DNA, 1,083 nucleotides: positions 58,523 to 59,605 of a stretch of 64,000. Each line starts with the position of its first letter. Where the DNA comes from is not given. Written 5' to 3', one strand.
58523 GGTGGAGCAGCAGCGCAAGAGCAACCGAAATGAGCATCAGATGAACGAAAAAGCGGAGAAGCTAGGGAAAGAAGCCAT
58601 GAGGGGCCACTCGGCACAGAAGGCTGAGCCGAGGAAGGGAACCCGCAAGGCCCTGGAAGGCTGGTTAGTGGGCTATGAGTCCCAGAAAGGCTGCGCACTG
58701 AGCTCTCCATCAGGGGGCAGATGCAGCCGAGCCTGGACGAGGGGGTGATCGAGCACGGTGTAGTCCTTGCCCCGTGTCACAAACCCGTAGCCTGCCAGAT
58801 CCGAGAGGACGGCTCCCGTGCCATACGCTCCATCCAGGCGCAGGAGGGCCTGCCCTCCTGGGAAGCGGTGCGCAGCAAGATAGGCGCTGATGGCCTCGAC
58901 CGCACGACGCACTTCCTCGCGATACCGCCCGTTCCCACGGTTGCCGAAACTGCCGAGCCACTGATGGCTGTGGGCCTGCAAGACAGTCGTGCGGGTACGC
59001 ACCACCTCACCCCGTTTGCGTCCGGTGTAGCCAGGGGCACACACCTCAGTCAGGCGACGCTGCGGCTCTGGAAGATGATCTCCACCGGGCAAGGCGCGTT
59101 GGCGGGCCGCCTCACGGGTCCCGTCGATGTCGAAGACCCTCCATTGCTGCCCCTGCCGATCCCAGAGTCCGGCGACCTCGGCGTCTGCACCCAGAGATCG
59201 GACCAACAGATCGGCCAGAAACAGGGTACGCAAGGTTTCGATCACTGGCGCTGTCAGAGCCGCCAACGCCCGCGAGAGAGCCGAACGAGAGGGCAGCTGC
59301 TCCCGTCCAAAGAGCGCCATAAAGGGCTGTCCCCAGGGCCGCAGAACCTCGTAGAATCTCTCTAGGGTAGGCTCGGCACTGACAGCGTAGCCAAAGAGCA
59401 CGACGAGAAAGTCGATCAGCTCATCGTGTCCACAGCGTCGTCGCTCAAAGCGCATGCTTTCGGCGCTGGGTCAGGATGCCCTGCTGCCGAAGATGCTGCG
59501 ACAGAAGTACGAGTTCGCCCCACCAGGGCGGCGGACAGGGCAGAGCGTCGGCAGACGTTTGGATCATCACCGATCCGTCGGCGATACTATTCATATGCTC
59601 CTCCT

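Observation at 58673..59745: Multiply frameshifted, truncated IS transposase marks the right edge of the defence island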

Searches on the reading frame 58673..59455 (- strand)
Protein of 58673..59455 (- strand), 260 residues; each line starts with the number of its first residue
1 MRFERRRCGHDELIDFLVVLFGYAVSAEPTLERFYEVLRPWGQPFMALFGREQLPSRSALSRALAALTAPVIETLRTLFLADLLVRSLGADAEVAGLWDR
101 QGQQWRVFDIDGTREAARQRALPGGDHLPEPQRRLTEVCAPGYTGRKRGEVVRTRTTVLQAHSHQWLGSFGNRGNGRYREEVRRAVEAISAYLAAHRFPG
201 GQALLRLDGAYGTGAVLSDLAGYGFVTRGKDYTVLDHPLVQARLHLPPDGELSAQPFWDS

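Call 5: search_protein_families(library=pfam, proteins=[window:58673-59455:-], max_evalue=1)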
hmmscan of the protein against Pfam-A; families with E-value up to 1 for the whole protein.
window:58673-59455:- (260 aa): 0 families

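Call 6: search_protein_families(library=ncbifam, proteins=[window:58673-59455:-], max_evalue=1)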
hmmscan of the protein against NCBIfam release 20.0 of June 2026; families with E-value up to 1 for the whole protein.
window:58673-59455:- (260 aa): 1 family
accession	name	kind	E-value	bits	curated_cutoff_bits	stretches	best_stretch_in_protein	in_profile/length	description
NF033539.1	transpos_IS1380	equivalog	0.00016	20.4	180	1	44-113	75-138/419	IS1380 family transposase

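Call 8: find_homologous_proteins(query=window:58673-59455:-)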
Query window:58673-59455:- (260 aa): 4006 proteins with E <= 0.001 among 8000 candidates; the best 120 are listed.
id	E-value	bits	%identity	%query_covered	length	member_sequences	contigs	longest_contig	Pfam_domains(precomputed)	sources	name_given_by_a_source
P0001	7.4e-172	588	100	100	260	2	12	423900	-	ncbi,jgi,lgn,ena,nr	ncbi:MAG TPA: hypothetical protein VKY19_23060 [Ktedonosporobacter sp.]|jgi:hypothetical protein|nr:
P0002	1.2e-170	584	100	100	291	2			-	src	-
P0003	4.1e-127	441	80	95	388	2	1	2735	-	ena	-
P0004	1.3e-117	410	75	96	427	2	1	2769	-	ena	-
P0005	3.0e-114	399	73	96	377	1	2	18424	-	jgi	jgi:hypothetical protein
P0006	2.0e-112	393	82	85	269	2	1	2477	-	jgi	-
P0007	6.7e-112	391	80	85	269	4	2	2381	-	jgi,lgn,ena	-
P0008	3.5e-111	389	71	96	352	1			-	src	-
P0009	1.2e-109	384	71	96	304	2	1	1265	-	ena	-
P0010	1.4e-109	384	70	96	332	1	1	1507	-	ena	-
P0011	2.2e-109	383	71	96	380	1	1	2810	-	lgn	-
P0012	2.7e-109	383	71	96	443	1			-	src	-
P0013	3.0e-109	382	70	98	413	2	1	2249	-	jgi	jgi:hypothetical protein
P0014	3.9e-109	382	71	96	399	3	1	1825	-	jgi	jgi:hypothetical protein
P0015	4.6e-109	382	70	96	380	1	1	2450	-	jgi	jgi:hypothetical protein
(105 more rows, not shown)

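Call 11: find_encoding_contigs(protein=P0001, flank=6000, max_places=10)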
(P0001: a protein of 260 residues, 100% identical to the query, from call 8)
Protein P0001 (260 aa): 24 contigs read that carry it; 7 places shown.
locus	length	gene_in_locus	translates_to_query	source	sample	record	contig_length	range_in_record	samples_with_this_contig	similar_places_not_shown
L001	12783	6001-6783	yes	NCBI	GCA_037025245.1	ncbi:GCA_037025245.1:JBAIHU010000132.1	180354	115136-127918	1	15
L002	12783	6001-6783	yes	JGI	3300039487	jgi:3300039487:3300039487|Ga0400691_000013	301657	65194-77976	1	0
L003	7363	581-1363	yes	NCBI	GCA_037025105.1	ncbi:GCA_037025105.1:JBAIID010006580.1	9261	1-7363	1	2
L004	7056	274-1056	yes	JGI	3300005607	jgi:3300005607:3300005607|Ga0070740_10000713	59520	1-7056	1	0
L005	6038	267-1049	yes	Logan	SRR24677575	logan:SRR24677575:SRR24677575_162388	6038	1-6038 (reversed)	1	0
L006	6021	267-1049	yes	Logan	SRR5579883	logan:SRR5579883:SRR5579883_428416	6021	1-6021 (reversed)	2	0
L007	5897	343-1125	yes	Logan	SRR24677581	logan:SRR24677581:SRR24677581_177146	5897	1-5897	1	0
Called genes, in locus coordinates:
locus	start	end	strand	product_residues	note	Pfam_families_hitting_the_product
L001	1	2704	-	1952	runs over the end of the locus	PF00109:ketoacyl-synt, PF02801:Ketoacyl-synt_C, PF00698:Acyl_transf_1, PF00106:adh_short, PF08659:KR, PF13561:adh_short_C2, PF21089:PKS_DH_N, PF14765:PS-DH, +1 more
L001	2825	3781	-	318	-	PF08012:DUF1702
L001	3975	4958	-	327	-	PF03704:BTAD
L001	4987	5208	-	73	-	PF14407:Frankia_peptide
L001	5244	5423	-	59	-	-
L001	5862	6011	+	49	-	-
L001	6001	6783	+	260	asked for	-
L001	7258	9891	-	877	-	PF13086:AAA_11, PF13245:AAA_19 (faint), PF01443:Viral_helicase1 (faint), PF13087:AAA_12, PF13538:UvrD_C_2 (weak)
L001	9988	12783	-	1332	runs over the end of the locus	PF02384:N6_Mtase, PF20473:MmeI_Mtase (weak), PF07669:Eco57I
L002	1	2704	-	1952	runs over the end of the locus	PF00109:ketoacyl-synt, PF02801:Ketoacyl-synt_C, PF00698:Acyl_transf_1, PF00106:adh_short, PF08659:KR, PF13561:adh_short_C2, PF21089:PKS_DH_N, PF14765:PS-DH, +1 more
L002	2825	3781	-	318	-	PF08012:DUF1702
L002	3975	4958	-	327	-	PF03704:BTAD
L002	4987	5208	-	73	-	PF14407:Frankia_peptide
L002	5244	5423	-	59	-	-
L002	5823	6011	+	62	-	-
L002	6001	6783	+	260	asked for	-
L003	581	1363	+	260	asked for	-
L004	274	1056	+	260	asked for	-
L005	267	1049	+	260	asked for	-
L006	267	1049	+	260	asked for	-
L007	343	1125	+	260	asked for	-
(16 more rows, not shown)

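Call 13: find_related_loci(query=A1, collection=genome_contigs, flank=4000)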
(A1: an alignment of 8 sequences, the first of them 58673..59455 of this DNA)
Query A1 (260 aa) in genome_contigs; peptide patterns used: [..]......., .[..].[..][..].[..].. (x = any residue, [..] = any of these).
150 stretches matched a pattern; 79 encode a relative of the query (tblastn E <= 1e-3); 76 distinct loci.
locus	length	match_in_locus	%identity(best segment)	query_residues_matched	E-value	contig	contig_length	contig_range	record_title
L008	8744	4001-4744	71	1-248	6e-111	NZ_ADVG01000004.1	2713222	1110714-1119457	Ktedonobacter racemifer DSM 44963 strain SOSP1-21 Krac_Contig203, whole genome shotgun sequence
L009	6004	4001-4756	71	1-249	7e-111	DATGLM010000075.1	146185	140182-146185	MAG TPA_asm: Ktedonobacteraceae bacterium isolate SMAG_U9886 k141_565985, whole genome shotgun sequence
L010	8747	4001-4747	71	1-249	9e-111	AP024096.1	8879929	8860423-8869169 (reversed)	Ktedonobacteria bacterium brp13 DNA, complete genome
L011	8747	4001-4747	70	1-249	1e-110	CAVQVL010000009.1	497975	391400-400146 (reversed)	MAG: uncultured Chloroflexia bacterium isolate MFD09603.bin.2.85 genome assembly, contig: contig_2837, whole genome shot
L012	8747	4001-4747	69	1-249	6e-110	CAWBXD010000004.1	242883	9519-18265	MAG: uncultured Chloroflexia bacterium isolate MFD04580.bin.2.113 genome assembly, contig: contig_17924, whole genome sh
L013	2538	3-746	70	2-249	5e-114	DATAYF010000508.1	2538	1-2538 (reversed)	MAG TPA_asm: Ktedonobacteraceae bacterium isolate SMAG_U5672 k141_3070493, whole genome shotgun sequence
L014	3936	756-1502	70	1-249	2e-110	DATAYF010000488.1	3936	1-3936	MAG TPA_asm: Ktedonobacteraceae bacterium isolate SMAG_U5672 k141_1116020, whole genome shotgun sequence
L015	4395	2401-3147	69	1-249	4e-110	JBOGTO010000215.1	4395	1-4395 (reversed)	MAG: Ktedonobacteraceae bacterium isolate TC-B4_metabat2.bin.17 k127_80461, whole genome shotgun sequence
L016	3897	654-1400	69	1-249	9e-110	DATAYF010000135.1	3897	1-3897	MAG TPA_asm: Ktedonobacteraceae bacterium isolate SMAG_U5672 k141_2409250, whole genome shotgun sequence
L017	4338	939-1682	70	6-253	4e-109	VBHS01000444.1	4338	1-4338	MAG: Chloroflexi bacterium isolate CF_110 14_0903_09_40cm_scaffold_66384, whole genome shotgun sequence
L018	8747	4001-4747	68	1-249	3e-108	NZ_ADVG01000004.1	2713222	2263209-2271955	Ktedonobacter racemifer DSM 44963 strain SOSP1-21 Krac_Contig203, whole genome shotgun sequence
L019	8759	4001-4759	68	1-253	1e-107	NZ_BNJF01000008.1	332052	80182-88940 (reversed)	Ktedonospora formicarum strain SOSP1-1 sequence08, whole genome shotgun sequence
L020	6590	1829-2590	67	1-254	4e-108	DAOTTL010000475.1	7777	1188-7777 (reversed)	MAG TPA_asm: Ktedonobacteraceae bacterium isolate B93_195 k193_593360, whole genome shotgun sequence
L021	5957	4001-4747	68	1-249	6e-108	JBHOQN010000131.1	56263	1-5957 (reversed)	MAG: Ktedonobacteraceae bacterium isolate A0_13 coassembly_Ak141_531855, whole genome shotgun sequence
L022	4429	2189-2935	68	1-249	3e-108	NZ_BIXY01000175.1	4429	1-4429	Dictyobacter arantiisoli strain Uno17 sequence175, whole genome shotgun sequence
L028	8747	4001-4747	67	1-249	4e-107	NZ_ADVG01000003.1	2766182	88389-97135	Ktedonobacter racemifer DSM 44963 strain SOSP1-21 Krac_Contig204, whole genome shotgun sequence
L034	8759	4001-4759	67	1-253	3e-105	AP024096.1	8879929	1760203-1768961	Ktedonobacteria bacterium brp13 DNA, complete genome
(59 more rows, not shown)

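Call 17: search_protein_families(library=pfam, proteins=[L034:3806-5773:+, L009:3794-5770:+, L028:3806-5779:+], max_evalue=1)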
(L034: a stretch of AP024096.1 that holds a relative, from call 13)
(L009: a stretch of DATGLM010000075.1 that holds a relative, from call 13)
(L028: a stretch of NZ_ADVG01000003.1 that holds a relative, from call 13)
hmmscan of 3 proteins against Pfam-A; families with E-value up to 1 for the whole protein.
L034:3806-5773:+ (656 aa): 4 families
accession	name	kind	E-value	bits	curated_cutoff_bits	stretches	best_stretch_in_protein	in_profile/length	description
PF13751.12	DDE_Tnp_1_6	-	0.0013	19.4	25.1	1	500-551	2-50/125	Transposase DDE domain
PF13701.12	DDE_Tnp_1_4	-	0.017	13.9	34.7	0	47-143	25-124/435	Transposase DDE domain group 1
PF12108.13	SF3a60_bindingd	-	0.056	13.8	22.3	1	89-104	1-16/27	Splicing factor SF3a60 binding domain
PF24430.1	DUF7553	-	0.17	12.9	27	0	93-133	18-58/85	Family of unknown function (DUF7553)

L009:3794-5770:+ (659 aa): 1 family
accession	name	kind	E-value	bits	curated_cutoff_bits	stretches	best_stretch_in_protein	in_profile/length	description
PF13751.12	DDE_Tnp_1_6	-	0.0065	17.2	25.1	1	503-554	2-50/125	Transposase DDE domain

L028:3806-5779:+ (658 aa): 2 families
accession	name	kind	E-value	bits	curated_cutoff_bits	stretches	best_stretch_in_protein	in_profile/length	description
PF13751.12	DDE_Tnp_1_6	-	7.3e-05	23.5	25.1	1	503-557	2-53/125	Transposase DDE domain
PF13701.12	DDE_Tnp_1_4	-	0.0032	16.2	34.7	1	363-439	301-376/435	Transposase DDE domain group 1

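Call 18: search_protein_families(library=ncbifam, proteins=[L034:3806-5773:+, L009:3794-5770:+, L028:3806-5779:+], max_evalue=1)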
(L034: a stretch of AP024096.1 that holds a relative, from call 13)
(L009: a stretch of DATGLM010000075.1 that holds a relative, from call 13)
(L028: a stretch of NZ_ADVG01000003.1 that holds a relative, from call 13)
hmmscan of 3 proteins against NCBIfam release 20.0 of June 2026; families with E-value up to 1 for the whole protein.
L034:3806-5773:+ (656 aa): 3 families
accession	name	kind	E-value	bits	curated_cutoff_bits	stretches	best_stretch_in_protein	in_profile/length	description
NF033539.1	transpos_IS1380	equivalog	1.3e-09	37.2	180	2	46-178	15-138/419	IS1380 family transposase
NF033551.1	transpos_IS1182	equivalog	8.8e-07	28.2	270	1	480-543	348-408/488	IS1182 family transposase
NF033592.1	transpos_IS4_1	equivalog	4.1e-06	26.1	115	2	59-178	10-114/332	IS4 family transposase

L009:3794-5770:+ (659 aa): 3 families
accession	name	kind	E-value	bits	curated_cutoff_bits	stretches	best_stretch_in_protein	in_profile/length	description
NF033539.1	transpos_IS1380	equivalog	2.9e-10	39.3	180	2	50-185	15-138/419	IS1380 family transposase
NF033551.1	transpos_IS1182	equivalog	1.6e-05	24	270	1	473-544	337-406/488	IS1182 family transposase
NF033592.1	transpos_IS4_1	equivalog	3.9e-05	22.9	115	1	61-152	8-92/332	IS4 family transposase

L028:3806-5779:+ (658 aa): 3 families
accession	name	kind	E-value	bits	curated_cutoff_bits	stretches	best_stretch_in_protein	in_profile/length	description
NF033539.1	transpos_IS1380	equivalog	2.1e-09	36.5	180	2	46-178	15-138/419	IS1380 family transposase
NF033551.1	transpos_IS1182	equivalog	2.8e-07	29.8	270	1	472-548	336-410/488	IS1182 family transposase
NF033592.1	transpos_IS4_1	equivalog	1.2e-06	27.8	115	2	56-158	7-94/332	IS4 family transposase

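Call 47: search_solved_structures(query=A3, max_evalue=10, show_alignments=1)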
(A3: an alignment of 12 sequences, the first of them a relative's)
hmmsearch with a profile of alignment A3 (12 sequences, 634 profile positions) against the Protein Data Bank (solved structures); distinct sequences matched with E-value up to 10: 0.

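Call 54: predict_structure(alignment_id=A4)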
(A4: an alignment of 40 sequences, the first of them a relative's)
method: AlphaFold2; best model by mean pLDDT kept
length: 448 residues; sequences in the alignment: 40
mean_pLDDT: 56.2   pTM: 0.46
mean pLDDT of the five models: 56.2, 54.5, 52.2, 52.1, 49.0
residues with pLDDT >= 90: 32; 70-90: 111; 50-70: 107; < 50: 198
segments of 3 or more residues with pLDDT < 50: 1-14, 47-55, 114-146, 162-226, 377-448
pLDDT, mean of each block of 10 residues (from residue 1): 31 50 66 60 48 51 68 62 78 76 67 48 38 32 47 68 37 34 31 26 24 32 48 71 71 73 74 84 90 91 63 91 86 82 73 90 83 54 29 29 34 33 32 32 38
secondary structure, 60 per line:
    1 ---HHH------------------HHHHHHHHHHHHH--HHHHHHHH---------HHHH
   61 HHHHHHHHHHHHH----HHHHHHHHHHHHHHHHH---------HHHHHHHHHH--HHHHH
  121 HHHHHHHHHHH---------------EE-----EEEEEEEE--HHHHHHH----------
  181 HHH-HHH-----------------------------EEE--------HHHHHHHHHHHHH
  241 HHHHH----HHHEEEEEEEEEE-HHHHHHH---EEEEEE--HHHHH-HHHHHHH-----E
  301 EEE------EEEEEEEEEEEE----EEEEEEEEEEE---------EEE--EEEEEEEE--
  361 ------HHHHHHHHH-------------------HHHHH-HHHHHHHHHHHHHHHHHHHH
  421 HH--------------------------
elements in order: H25-37 H40-47 H57-73 H78-94 H104-113 H116-131 E154-161 H164-170 E217-219 H228-245 E253-262 H264-270 E274-279 H282-286 H288-294 E300-303 E310-321 E326-336 E346-348 E351-358 H367-375 H395-399 H401-422

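Call 57: search_dna_similar(query=L034:3857-5773:+, collection=plasmids, mode=protein, max_evalue=0.001, max_rows=15)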
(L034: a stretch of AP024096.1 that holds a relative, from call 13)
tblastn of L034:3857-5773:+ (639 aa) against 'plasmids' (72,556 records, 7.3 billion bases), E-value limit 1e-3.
Records with a match: 5; places in all: 19; records where one place covers at least 80% of the query: 2.
Best place of each record, by identity: <60% 5.
By first word of the organism name: Leptolyngbya 4; Bradyrhizobium 1.
By predicted mobility (MOB-suite, as given by PLSDB): non-mobilizable 4; conjugative 1.
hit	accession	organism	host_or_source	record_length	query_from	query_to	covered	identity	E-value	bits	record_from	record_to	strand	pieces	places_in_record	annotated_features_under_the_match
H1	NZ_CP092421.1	Leptolyngbya boryana IU 594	-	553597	12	634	97%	36.6%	4e-116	389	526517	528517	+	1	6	hypothetical protein (x2)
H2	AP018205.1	Leptolyngbya boryana NIES-2135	-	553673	12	634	97%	36.6%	4e-116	389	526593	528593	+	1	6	hypothetical protein (x2)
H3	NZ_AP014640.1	Leptolyngbya boryana IAM M-101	-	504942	255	634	59%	32.6%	1e-51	200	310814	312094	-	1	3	hypothetical protein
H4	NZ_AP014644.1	Leptolyngbya boryana dg5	-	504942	255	634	59%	32.6%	1e-51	200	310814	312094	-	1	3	hypothetical protein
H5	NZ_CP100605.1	Bradyrhizobium sp. Ash2021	-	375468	458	547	14%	36.7%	2e-4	52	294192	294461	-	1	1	IS1182 family transposase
